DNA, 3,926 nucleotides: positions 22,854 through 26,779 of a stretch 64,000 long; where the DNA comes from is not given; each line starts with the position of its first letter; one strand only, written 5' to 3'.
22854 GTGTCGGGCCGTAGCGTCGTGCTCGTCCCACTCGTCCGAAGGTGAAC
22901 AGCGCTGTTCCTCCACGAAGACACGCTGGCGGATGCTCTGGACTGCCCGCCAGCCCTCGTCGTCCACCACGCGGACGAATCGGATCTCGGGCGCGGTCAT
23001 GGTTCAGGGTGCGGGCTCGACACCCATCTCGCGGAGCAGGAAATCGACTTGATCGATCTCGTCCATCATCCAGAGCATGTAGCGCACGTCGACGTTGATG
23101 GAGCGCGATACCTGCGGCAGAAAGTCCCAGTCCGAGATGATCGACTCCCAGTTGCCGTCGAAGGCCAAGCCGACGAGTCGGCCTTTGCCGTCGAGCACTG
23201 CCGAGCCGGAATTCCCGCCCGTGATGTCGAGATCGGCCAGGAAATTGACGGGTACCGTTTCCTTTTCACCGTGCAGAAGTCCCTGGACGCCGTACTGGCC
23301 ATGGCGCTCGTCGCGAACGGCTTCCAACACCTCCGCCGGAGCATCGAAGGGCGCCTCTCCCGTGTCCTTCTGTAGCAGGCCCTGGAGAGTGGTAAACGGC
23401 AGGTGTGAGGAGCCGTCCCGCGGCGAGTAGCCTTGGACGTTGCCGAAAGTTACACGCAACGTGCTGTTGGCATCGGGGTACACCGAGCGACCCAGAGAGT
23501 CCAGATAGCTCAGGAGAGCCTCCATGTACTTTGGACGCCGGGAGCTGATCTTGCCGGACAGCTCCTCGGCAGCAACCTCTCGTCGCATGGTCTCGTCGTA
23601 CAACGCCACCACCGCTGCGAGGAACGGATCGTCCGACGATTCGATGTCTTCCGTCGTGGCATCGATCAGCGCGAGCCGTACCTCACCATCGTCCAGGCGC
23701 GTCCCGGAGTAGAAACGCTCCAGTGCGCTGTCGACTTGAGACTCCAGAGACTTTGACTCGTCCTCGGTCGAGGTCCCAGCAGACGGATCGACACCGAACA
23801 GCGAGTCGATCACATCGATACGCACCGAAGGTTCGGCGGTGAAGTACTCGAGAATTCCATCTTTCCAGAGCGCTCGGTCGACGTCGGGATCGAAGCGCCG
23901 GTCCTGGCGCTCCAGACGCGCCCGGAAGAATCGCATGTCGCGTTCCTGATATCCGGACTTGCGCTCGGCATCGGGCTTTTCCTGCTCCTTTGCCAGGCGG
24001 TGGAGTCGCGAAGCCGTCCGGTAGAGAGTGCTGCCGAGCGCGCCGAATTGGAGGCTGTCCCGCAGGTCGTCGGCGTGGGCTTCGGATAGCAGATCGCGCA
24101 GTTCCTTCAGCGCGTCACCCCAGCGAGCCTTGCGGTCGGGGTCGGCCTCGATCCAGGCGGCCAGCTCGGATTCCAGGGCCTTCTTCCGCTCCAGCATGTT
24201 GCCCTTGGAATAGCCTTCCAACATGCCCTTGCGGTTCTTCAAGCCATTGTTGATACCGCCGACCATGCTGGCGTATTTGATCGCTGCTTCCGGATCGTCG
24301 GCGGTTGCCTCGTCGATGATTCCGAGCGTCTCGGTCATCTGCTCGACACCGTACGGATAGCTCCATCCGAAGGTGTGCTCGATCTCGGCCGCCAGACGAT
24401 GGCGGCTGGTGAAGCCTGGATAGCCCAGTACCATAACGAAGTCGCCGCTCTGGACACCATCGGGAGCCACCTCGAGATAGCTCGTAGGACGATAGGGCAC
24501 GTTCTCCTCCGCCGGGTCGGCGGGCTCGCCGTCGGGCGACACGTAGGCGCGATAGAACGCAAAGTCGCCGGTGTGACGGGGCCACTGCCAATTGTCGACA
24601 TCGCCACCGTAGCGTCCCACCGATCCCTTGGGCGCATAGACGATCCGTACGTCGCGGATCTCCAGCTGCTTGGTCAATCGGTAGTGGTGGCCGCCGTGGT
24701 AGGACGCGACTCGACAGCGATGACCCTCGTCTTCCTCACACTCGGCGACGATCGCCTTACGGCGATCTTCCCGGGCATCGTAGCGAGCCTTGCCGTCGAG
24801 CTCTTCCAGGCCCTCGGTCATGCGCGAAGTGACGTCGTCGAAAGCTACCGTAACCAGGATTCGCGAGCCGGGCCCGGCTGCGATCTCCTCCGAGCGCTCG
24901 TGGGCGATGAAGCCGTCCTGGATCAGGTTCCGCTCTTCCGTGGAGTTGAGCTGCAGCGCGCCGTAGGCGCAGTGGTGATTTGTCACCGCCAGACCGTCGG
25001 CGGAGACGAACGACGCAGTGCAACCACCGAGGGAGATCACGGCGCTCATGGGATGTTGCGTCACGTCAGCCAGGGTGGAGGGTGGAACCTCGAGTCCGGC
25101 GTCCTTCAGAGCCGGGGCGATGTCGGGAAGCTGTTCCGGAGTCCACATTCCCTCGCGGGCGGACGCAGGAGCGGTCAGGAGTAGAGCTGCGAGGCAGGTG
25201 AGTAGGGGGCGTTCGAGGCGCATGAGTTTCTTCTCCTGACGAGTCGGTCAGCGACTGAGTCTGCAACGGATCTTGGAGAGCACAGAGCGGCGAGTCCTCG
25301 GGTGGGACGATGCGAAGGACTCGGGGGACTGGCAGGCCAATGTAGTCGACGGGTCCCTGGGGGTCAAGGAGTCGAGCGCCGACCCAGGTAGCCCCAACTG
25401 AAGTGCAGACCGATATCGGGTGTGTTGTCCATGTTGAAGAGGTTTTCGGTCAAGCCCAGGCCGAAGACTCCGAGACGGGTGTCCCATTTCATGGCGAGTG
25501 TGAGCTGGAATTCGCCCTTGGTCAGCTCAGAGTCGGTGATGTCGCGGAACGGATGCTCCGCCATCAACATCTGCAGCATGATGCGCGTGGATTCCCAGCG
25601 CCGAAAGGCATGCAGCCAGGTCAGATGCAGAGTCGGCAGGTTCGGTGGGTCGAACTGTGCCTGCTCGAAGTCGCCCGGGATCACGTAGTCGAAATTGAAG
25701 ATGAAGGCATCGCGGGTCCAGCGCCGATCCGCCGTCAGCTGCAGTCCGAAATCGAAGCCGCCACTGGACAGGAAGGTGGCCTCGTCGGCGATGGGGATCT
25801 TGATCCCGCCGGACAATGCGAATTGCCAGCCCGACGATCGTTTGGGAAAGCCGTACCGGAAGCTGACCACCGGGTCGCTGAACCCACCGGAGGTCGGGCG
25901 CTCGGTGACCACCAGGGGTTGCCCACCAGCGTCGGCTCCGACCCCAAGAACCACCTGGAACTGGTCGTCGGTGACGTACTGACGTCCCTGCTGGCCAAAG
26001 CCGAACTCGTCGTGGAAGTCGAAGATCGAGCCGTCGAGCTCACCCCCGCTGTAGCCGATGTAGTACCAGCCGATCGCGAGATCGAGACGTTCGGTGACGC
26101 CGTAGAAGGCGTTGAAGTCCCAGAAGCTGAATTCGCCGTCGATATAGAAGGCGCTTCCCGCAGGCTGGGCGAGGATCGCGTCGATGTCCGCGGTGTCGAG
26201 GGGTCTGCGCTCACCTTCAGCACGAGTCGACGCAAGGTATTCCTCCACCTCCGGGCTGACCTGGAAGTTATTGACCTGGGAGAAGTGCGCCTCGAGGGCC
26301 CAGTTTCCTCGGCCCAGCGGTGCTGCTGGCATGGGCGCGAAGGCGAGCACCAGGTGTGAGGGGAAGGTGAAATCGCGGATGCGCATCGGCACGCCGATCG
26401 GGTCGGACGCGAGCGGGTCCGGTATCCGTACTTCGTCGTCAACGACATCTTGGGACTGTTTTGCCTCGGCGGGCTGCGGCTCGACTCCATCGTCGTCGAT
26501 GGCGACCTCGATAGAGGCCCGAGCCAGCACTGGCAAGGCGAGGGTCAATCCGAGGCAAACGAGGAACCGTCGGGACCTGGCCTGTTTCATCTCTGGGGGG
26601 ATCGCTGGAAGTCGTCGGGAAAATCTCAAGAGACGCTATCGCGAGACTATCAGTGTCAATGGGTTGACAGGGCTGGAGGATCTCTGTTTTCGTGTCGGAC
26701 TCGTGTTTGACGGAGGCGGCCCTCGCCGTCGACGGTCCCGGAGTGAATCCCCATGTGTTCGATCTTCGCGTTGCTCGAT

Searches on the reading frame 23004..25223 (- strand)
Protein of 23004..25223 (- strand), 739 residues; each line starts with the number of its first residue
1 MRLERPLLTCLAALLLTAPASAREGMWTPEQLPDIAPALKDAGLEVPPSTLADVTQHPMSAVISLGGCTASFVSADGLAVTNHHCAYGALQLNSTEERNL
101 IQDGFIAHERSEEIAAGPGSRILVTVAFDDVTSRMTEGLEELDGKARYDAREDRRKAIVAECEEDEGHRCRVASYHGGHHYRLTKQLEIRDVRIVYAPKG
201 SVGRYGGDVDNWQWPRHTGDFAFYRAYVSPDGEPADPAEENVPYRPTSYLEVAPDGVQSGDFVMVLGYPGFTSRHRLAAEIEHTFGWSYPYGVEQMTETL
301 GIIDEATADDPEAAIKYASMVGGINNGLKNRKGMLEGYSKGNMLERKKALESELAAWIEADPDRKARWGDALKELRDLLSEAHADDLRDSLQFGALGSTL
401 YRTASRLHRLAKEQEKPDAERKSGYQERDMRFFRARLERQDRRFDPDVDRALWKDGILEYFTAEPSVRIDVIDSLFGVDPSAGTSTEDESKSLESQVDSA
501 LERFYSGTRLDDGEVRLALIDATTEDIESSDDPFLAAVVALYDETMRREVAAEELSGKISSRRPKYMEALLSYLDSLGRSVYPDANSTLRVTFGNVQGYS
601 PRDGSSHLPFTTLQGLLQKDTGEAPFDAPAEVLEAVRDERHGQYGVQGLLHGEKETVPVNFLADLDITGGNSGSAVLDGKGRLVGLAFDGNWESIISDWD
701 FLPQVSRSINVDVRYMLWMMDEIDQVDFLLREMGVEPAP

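Call 3: search_protein_families(library=pfam, proteins=[window:23004-25223:-], max_evalue=0.01)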
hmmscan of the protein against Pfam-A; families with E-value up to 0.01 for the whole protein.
window:23004-25223:- (739 aa): 3 families
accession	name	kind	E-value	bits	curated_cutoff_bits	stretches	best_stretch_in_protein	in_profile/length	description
PF10459.15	Peptidase_S46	-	8.8e-237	788.6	22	1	22-734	1-697/698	Peptidase S46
PF13365.12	Trypsin_2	-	1.6e-07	32.6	27.6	1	661-686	119-144/144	Trypsin-like peptidase domain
PF00089.32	Trypsin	-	0.00031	21.1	20.6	0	54-92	9-52/220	Trypsin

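Call 4: search_protein_families(library=ncbifam, proteins=[window:23004-25223:-], max_evalue=0.01)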
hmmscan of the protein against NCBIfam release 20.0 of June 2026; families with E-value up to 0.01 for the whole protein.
window:23004-25223:- (739 aa): 1 family
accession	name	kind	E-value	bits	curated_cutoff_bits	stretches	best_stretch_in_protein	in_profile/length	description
NF053519.1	DipepPtdsDpp7Prph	equivalog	3.8e-116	389.2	1200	1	8-733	6-705/708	dipeptidyl-peptidase Dpp7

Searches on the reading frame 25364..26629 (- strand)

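Call 3: search_protein_families(library=pfam, proteins=[window:25364-26629:-], max_evalue=0.01)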
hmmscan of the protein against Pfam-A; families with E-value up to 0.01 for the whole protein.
window:25364-26629:- (421 aa): 1 family
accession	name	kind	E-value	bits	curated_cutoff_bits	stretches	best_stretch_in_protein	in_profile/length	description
PF11383.14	DUF3187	-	9.7e-24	84.5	24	1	159-413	70-317/320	Protein of unknown function (DUF3187)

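Call 4: search_protein_families(library=ncbifam, proteins=[window:25364-26629:-], max_evalue=0.01)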
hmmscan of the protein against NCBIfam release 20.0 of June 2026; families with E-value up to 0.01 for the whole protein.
window:25364-26629:- (421 aa): 0 families
